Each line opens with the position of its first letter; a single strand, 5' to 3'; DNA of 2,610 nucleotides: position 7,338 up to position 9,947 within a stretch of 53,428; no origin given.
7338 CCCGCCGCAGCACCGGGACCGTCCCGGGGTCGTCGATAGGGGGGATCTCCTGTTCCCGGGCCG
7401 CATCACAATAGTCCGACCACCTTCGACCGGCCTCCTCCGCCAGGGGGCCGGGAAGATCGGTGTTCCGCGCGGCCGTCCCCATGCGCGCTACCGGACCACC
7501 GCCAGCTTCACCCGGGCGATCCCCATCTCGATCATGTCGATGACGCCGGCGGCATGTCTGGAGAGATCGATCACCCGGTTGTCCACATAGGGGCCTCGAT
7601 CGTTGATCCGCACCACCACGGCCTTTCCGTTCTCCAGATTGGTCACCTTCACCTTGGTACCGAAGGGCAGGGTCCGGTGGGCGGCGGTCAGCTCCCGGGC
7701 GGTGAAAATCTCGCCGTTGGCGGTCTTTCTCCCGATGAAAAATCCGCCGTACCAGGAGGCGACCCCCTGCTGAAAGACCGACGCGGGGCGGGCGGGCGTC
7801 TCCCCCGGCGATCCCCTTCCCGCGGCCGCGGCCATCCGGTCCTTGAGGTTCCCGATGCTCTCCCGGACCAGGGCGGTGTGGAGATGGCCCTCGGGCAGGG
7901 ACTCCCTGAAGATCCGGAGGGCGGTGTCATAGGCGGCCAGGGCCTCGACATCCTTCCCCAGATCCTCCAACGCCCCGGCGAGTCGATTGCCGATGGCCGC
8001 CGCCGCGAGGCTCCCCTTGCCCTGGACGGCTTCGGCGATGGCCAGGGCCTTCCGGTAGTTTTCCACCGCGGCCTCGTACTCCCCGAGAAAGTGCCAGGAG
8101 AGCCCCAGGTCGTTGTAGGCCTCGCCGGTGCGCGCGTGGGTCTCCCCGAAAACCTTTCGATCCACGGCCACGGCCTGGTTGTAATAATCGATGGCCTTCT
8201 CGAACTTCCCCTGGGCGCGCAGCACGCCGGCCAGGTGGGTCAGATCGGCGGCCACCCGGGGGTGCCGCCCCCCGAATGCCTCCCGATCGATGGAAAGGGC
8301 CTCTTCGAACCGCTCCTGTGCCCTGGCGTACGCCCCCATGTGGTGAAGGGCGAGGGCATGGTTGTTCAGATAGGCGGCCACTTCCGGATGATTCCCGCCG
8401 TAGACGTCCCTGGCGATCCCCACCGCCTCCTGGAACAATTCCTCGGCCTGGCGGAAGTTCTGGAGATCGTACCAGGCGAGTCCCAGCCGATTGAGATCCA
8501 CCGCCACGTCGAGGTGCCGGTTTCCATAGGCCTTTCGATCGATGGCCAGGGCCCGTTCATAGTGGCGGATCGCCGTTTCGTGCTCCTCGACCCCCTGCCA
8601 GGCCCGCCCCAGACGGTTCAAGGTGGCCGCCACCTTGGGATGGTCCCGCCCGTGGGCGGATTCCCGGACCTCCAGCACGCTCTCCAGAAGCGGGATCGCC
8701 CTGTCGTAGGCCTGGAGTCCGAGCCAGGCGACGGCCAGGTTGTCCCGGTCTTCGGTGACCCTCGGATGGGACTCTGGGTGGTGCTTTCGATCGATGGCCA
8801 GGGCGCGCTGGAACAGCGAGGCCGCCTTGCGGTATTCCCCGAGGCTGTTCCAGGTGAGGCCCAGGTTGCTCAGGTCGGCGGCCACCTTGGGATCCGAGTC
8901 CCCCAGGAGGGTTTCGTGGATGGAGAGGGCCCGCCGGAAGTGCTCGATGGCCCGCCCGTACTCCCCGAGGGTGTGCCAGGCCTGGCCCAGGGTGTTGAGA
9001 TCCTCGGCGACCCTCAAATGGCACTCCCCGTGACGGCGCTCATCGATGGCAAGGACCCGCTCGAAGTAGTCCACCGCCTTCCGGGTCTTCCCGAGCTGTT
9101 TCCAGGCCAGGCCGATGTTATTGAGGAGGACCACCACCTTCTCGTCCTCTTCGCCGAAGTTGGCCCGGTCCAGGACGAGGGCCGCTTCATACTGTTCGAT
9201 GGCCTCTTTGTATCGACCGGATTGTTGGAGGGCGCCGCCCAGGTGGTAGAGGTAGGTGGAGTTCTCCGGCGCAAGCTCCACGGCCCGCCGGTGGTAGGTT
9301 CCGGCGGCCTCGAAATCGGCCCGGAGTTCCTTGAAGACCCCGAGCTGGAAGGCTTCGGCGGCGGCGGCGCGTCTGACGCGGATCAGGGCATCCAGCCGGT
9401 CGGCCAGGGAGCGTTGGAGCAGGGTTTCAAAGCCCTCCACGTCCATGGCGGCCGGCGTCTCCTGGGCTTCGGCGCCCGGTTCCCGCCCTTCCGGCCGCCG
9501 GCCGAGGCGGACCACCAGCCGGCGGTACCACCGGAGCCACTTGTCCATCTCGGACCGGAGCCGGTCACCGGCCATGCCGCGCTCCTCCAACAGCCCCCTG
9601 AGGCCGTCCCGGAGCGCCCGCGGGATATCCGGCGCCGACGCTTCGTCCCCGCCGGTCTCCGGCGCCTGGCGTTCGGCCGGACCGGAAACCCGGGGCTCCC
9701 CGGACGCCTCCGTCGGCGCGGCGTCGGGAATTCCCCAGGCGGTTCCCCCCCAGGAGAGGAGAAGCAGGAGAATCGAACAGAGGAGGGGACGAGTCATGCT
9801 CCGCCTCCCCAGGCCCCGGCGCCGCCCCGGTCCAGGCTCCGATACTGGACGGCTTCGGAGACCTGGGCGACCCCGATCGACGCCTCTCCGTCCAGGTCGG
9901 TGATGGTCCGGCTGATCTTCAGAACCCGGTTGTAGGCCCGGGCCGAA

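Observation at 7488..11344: TPR-array/RlpA-DPBB fusion protein translationally coupled to a ComM/YifB Mg-chelatase-like ATPase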

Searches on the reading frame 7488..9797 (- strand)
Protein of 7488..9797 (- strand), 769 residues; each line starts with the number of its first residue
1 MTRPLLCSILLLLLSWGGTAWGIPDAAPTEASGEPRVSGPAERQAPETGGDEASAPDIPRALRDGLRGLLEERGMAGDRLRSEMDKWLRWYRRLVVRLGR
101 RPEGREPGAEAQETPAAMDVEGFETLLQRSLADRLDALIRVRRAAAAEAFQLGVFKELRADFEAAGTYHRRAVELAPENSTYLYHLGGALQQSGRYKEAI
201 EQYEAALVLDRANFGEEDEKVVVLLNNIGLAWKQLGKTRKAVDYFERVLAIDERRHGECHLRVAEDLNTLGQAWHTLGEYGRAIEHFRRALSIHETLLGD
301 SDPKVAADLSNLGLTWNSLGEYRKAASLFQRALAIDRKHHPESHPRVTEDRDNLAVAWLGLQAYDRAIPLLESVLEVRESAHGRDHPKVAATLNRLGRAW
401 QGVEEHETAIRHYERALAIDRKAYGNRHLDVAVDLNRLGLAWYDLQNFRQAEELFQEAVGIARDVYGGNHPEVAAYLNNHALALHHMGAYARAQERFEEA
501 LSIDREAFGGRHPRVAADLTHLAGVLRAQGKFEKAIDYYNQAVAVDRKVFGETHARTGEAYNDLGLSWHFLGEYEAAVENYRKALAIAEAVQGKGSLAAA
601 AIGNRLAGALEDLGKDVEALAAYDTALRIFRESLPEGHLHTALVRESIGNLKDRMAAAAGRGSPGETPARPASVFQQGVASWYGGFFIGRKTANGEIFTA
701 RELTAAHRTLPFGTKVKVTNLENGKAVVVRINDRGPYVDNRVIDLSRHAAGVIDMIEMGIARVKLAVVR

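Call 4: search_protein_families(library=pfam, proteins=[window:7488-9797:-], max_evalue=0.01)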
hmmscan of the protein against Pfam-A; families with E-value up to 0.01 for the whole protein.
window:7488-9797:- (769 aa): 26 families (the best 25 are shown)
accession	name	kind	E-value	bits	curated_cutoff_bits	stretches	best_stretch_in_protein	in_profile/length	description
PF13424.12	TPR_12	-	2e-86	284.6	30.1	8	473-548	2-77/77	Tetratricopeptide repeat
PF13374.12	TPR_10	-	8.6e-62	204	27.5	9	435-472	5-42/42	Tetratricopeptide repeat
PF00515.34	TPR_1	-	3.2e-57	188.6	27.8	8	224-253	3-32/34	Tetratricopeptide repeat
PF07719.23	TPR_2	-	6.3e-46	151.1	27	7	182-212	3-33/34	Tetratricopeptide repeat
PF24885.1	TPR_NPHP3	-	5.4e-43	147.5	100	4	232-367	64-202/239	Nephrocystin-3 TPR domain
PF13181.12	TPR_8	-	1e-35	119.2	25.7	2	182-212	3-33/34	Tetratricopeptide repeat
PF03330.24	DPBB_1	-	4.5e-26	91.4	28.8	1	676-764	2-82/83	Lytic transglycolase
PF13176.12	TPR_7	-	1.4e-25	87.6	27.9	0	519-547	2-32/36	Tetratricopeptide repeat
PF13414.12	TPR_11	-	1.4e-24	86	26.8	3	192-213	6-27/42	TPR repeat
PF14559.12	TPR_19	-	2.7e-16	60.1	25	2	487-548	4-57/68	Tetratricopeptide repeat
PF13428.12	TPR_14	-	1.8e-14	53.2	23.5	0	520-546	5-31/44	Tetratricopeptide repeat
PF13432.12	TPR_16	-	2.3e-14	53.9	32.7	2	163-210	14-61/65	Tetratricopeptide repeat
PF13371.12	TPR_9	-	9e-11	42.1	35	0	285-337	9-60/73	Tetratricopeptide repeat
PF13174.12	TPR_6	-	2.1e-09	37.8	26.3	0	228-249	6-27/33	Tetratricopeptide repeat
PF17874.7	TPR_MalT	-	1.6e-06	28.1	45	1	447-614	16-178/336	MalT-like TPR region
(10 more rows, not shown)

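Call 5: search_protein_families(library=ncbifam, proteins=[window:7488-9797:-], max_evalue=0.01)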
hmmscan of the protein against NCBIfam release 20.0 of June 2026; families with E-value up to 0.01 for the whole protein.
window:7488-9797:- (769 aa): 29 families (the best 25 are shown)
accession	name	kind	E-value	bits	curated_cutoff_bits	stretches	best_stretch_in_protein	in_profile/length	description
NF040586.1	FxSxx_TPR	equivalog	2.1e-55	188.6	300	3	258-523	466-731/830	FxSxx-COOH system tetratricopeptide repeat protein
TIGR00413.1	rlpA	subfamily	2.3e-42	145.3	82.15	1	678-768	1-91/208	septal ring lytic transglycosylase RlpA family protein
NF047735.1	MPL36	exception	1.3e-37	130.1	430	1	666-769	82-185/305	RlpA family plasminogen-binding lipoprotein MPL36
NF040959.1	MamA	equivalog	9.3e-29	100.3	200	4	158-253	117-204/204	magnetosome protein MamA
NF007953.1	PRK10672.1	equivalog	3.1e-28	99.3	201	1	672-759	74-161/362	endolytic peptidoglycan transglycosylase RlpA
TIGR02521.1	type_IV_pilW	equivalog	4.1e-23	82.1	154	3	160-282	79-197/234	type IV pilus biogenesis/stability protein PilW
NF002725.1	PRK02603.1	equivalog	2.2e-19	70.1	143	1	182-254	36-104/173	photosystem I assembly protein Ycf3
TIGR02552.1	LcrH_SycD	equivalog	2.5e-19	69.3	104.8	1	174-213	46-85/136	SycD/LcrH family type III secretion system chaperone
NF053520.1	HK_Porph_FimS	equivalog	3.6e-14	52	600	1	191-336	55-274/618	sensor histidine kinase FimS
TIGR02917.1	PEP_TPR_lipo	equivalog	4.4e-12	44.7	312.2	1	469-550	460-533/899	XrtA/PEP-CTERM system TPR-repeat protein PrsT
NF047371.1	FlcA_CTERM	equivalog_domain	1.1e-10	40.7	300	1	523-586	406-467/646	periplasmic flagellar collar protein FlcA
NF047507.1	TPR_BatC_Lepto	exception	2.8e-10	40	175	0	148-253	33-127/214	TPR repeat-containing protein BatC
NF033762.1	social_mot_Tgl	equivalog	2e-08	33.9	225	0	158-244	79-158/252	social motility TPR repeat lipoprotein Tgl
NF033920.0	C39_PA2778_fam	equivalog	3.1e-08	33.4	150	0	435-503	193-253/255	PA2778 family cysteine peptidase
TIGR02795.1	tol_pal_ybgF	equivalog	2e-07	31.6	90.1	0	184-249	43-103/119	tol-pal system protein YbgF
NF008391.2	PRK11189.1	equivalog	2e-05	24.2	250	0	147-205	99-158/297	lipoprotein NlpI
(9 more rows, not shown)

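Call 6: find_homologous_proteins(query=window:7488-9797:-, max_evalue=1e-10)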
Query window:7488-9797:- (769 aa): 1072 proteins with E <= 1e-10 among 8000 candidates; the best 120 are listed.
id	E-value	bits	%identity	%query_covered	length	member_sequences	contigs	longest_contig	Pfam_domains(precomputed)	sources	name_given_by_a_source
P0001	2.2e-114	402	33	54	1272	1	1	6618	PF04910.21,PF13431.13,PF21325.4,PF13176.13,PF24885.2,PF13428.13,PF12688.14,PF12770.13,PF13374.13,PF07721.21,PF14559.13,PF17874.8,PF00515.35,PF13424.13,PF13432.13,PF13181.13,PF07719.24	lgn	-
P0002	2.7e-111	391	33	66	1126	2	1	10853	PF13431.13,PF14357.12,PF13176.13,PF24885.2,PF13401.13,PF13428.13,PF13374.13,PF07721.21,PF14559.13,PF17874.8,PF25000.1,PF00515.35,PF13424.13,PF13181.13,PF07719.24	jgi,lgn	jgi:tetratricopeptide (TPR) repeat protein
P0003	1.2e-105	373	31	61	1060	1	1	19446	PF10602.16,PF10335.15,PF13414.13,PF10952.16,PF13374.13,PF25068.3,PF00515.35,PF13424.13,PF28559.1,PF13429.13,PF07719.24,PF13174.13,PF13431.13,PF23914.2,PF13176.13,PF24885.2,PF13428.13,PF25064.2,PF14559.13,PF13371.13,PF17874.8,PF21033.5,PF13432.13,PF13181.13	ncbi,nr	ncbi:MAG: tetratricopeptide repeat protein, partial [Parachlamydia sp.]|nr:tetratricopeptide repeat 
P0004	1.5e-103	366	34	52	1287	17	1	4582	PF25063.1,PF13431.13,PF13176.13,PF24885.2,PF13428.13,PF12688.14,PF12770.13,PF13374.13,PF07721.21,PF14559.13,PF17874.8,PF00515.35,PF12895.14,PF13424.13,PF28559.1,PF13432.13,PF13181.13,PF07719.24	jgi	-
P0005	2.2e-102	362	35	59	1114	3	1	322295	PF13431.13,PF21325.4,PF09986.16,PF10952.16,PF13176.13,PF24885.2,PF13428.13,PF12770.13,PF13374.13,PF07721.21,PF14559.13,PF17874.8,PF00515.35,PF13424.13,PF13432.13,PF13181.13,PF07719.24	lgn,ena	-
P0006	2.4e-102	362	32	63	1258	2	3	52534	PF10602.16,PF04910.21,PF13431.13,PF21325.4,PF09986.16,PF10952.16,PF13176.13,PF24885.2,PF13428.13,PF12688.14,PF12770.13,PF13374.13,PF07721.21,PF14559.13,PF17874.8,PF00515.35,PF13424.13,PF14938.13,PF13432.13,PF13181.13,PF07719.24,PF13174.13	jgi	-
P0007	1.5e-101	359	36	62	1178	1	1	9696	PF04910.21,PF13431.13,PF13414.13,PF10952.16,PF13176.13,PF24885.2,PF13428.13,PF16811.12,PF12770.13,PF13374.13,PF07721.21,PF14559.13,PF17874.8,PF00515.35,PF13424.13,PF13432.13,PF13181.13,PF07719.24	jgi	-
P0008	1.0e-100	356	34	61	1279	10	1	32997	PF10602.16,PF04910.21,PF13431.13,PF21325.4,PF09986.16,PF13176.13,PF24885.2,PF13428.13,PF12688.14,PF12770.13,PF13374.13,PF07721.21,PF14559.13,PF17874.8,PF00515.35,PF13424.13,PF28559.1,PF14938.13,PF13432.13,PF13181.13,PF07719.24,PF13174.13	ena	-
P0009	4.8e-98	348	34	60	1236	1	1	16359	PF04910.21,PF13431.13,PF21325.4,PF09986.16,PF13176.13,PF24885.2,PF13428.13,PF12688.14,PF12770.13,PF13374.13,PF07721.21,PF14559.13,PF10516.16,PF17874.8,PF00515.35,PF13424.13,PF13432.13,PF13181.13,PF07719.24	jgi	jgi:tetratricopeptide (TPR) repeat protein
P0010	1.5e-91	326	32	61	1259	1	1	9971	PF10602.16,PF13431.13,PF21325.4,PF09986.16,PF21020.5,PF10952.16,PF13176.13,PF24885.2,PF13428.13,PF12688.14,PF12770.13,PF13374.13,PF07721.21,PF14559.13,PF17874.8,PF00515.35,PF13424.13,PF14938.13,PF13432.13,PF13181.13,PF07719.24,PF13174.13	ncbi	-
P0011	2.0e-90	322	39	56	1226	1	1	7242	PF13176.13,PF24885.2,PF13428.13,PF12770.13,PF13191.13,PF13374.13,PF14559.13,PF25068.3,PF13371.13,PF00515.35,PF13424.13,PF13432.13,PF13181.13,PF07719.24,PF13174.13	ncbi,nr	ncbi:tetratricopeptide repeat protein [candidate division KSB1 bacterium]|nr:MAG: tetratricopeptide 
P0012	6.2e-90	321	34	59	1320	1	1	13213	PF10602.16,PF04910.21,PF13431.13,PF09986.16,PF13176.13,PF24885.2,PF13428.13,PF12688.14,PF12770.13,PF13374.13,PF07721.21,PF14559.13,PF10516.16,PF17874.8,PF00515.35,PF04212.25,PF13424.13,PF28559.1,PF13432.13,PF13181.13,PF07719.24,PF13174.13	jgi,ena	-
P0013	6.2e-90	321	34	64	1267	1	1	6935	PF09976.16,PF23914.2,PF13414.13,PF24885.2,PF13428.13,PF09316.16,PF00931.29,PF13374.13,PF13371.13,PF17874.8,PF25000.1,PF00515.35,PF13424.13,PF13432.13,PF13181.13,PF07719.24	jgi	jgi:tetratricopeptide (TPR) repeat protein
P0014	7.5e-90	320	35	59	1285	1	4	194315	PF13431.13,PF09986.16,PF13176.13,PF24885.2,PF13428.13,PF12770.13,PF13374.13,PF07721.21,PF14559.13,PF17874.8,PF00515.35,PF13424.13,PF28559.1,PF14938.13,PF13432.13,PF13181.13,PF07719.24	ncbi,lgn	-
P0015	1.2e-88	317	35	63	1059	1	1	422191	PF13431.13,PF13414.13,PF14357.12,PF13176.13,PF24885.2,PF13401.13,PF13428.13,PF13374.13,PF14559.13,PF13371.13,PF17874.8,PF00515.35,PF13424.13,PF21033.5,PF13432.13,PF13181.13,PF12968.14,PF07719.24,PF13174.13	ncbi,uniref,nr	ncbi:uncharacterized protein LOC110234664 [Exaiptasia diaphana]|uniref:NB-ARC domain-containing prot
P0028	1.8e-79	286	36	59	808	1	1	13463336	PF03704.24,PF13414.13,PF04781.18,PF21325.4,PF10952.16,PF13374.13,PF24575.2,PF12925.13,PF13180.13,PF00515.35,PF04212.25,PF27144.1,PF13424.13,PF14938.13,PF07719.24,PF13174.13,PF13431.13,PF13176.13,PF20663.4,PF22872.2,PF24885.2,PF18768.8,PF13428.13,PF14559.13,PF13371.13,PF17874.8,PF12895.14,PF13432.13,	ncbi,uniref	ncbi:tetratricopeptide repeat protein [Sorangium sp. So ce302]|uniref:tetratricopeptide repeat prote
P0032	3.4e-78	282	34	56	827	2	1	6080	PF13431.13,PF21325.4,PF23938.2,PF05990.19,PF13176.13,PF24885.2,PF13428.13,PF12688.14,PF13374.13,PF07721.21,PF14559.13,PF12697.14,PF17874.8,PF00515.35,PF13424.13,PF28559.1,PF13432.13,PF13181.13,PF07719.24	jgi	jgi:esterase/lipase superfamily enzyme/Tfp pilus assembly protein PilF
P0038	2.9e-75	272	34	54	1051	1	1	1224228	PF13431.13,PF14357.12,PF13176.13,PF24885.2,PF13428.13,PF12770.13,PF13374.13,PF07721.21,PF14559.13,PF25055.2,PF17874.8,PF00515.35,PF13424.13,PF13432.13,PF13181.13,PF07719.24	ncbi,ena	-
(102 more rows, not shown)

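Call 7: find_encoding_contigs(protein=window:7488-9797:-, flank=10000, max_places=6)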
Protein window:7488-9797:- (769 aa): no gene with exactly this product is on record in the collection.

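Call 24: search_solved_structures(query=window:7815-9797:-, max_evalue=1e-10)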
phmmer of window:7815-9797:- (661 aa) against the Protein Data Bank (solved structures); distinct sequences matched with E-value up to 1e-10: 40.
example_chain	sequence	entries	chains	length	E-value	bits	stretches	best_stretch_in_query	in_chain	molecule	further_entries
9qhb_A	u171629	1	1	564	1e-48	169.6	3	147-338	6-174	Engineered tetratricopeptide repeat protein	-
6fuz_A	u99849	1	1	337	1.2e-27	100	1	352-544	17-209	Kinesin light chain 1,Kinesin light chain 1,C-Jun-amino-terminal kinase-interacting protei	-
6fv0_A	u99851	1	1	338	1.2e-27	100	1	352-544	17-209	Kinesin light chain 1,Torsin-1A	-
6swu_A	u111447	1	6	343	1.3e-27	99.9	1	352-544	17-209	Kinesin light chain 1,Kinesin light chain 1,TPR domain of kinesin light chain 1 in complex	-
7ai4_A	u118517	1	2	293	2.2e-27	99.1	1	352-553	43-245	Isoform C of Kinesin light chain 1,Isoform C of Kinesin light chain 1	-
3nf1_A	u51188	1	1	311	6.8e-27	97.5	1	352-544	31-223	Kinesin light chain 1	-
9pmb_C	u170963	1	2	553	1.9e-26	96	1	351-544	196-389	Kinesin light chain 1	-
5oj8_A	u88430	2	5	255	5.3e-26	94.6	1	351-543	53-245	Kinesin light chain 1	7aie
8bu0_A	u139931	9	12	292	2.3e-25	92.4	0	150-212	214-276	Consensus tetratricopeptide repeat protein | Crystal structure of an 8-repeat consensus TPR superhelix with Zinc. | Monomer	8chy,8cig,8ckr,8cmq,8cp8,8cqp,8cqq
9qhc_A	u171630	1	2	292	1.4e-23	86.6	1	150-293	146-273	Engineered tetratricopeptide repeat protein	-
5fjy_A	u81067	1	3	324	1.7e-23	86.3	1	383-539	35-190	KINESIN LIGHT CHAIN 2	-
6ejn_A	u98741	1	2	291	3e-23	85.5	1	352-554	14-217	Kinesin light chain 2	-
6f9i_A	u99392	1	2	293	3e-23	85.5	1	352-554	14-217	Kinesin light chain 2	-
5ojf_A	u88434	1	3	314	3e-23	85.5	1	352-554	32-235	Kinesin light chain 2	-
3edt_B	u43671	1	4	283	2.6e-22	82.4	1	361-553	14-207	Kinesin light chain 2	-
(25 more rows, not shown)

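Call 26: search_protein_representatives(protein=window:7488-9797:-)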
Query: 769 residues. Proteins with E-value up to 0.001 (for the whole library): 216832; up to 1e-10: 105340; up to 1e-30: 15073. The best 150 are listed.
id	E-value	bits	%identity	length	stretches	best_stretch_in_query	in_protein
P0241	3.2e-264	895.3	44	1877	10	206-405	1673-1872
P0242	4.2e-209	713.1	34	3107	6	192-572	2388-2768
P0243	1.5e-206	704.6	35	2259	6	195-503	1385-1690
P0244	2.9e-192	657.4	39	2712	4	169-474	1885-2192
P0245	1.9e-177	608.4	30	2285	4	222-648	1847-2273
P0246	1.4e-168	579.1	29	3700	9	375-588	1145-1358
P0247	1.1e-162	559.6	34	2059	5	195-605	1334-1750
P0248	8.0e-162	556.7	35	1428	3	185-576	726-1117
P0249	6.0e-160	550.5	31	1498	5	244-633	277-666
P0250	3.5e-158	544.7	31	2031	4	221-585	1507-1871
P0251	2.3e-157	542.0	32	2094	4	205-554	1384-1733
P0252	2.4e-157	541.9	27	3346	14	198-587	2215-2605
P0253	1.5e-155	536.0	43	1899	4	225-445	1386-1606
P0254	4.0e-153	528.0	32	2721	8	264-557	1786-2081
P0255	2.3e-152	525.5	38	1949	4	223-479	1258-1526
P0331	3.6e-107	376.0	35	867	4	267-591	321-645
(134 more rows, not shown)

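Call 28: find_related_loci(query=window:7488-9797:-, collection=metagenome_contigs, flank=6000)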
Query window:7488-9797:- (769 aa) in metagenome_contigs; peptide patterns used: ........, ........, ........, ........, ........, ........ (x = any residue, [..] = any of these).
96 stretches matched a pattern; 6 encode a relative of the query (tblastn E <= 1e-3); 6 distinct loci.
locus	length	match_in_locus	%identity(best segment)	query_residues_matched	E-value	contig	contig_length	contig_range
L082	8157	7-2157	26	80-632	9e-31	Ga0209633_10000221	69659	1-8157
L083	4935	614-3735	28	191-632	2e-30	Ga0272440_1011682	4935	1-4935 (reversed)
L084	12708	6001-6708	23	152-596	1e-11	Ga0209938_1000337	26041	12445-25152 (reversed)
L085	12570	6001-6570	24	186-549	1e-9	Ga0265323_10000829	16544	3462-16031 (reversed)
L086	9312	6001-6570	24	186-549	1e-9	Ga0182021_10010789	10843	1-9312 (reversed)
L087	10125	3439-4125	25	162-629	8e-5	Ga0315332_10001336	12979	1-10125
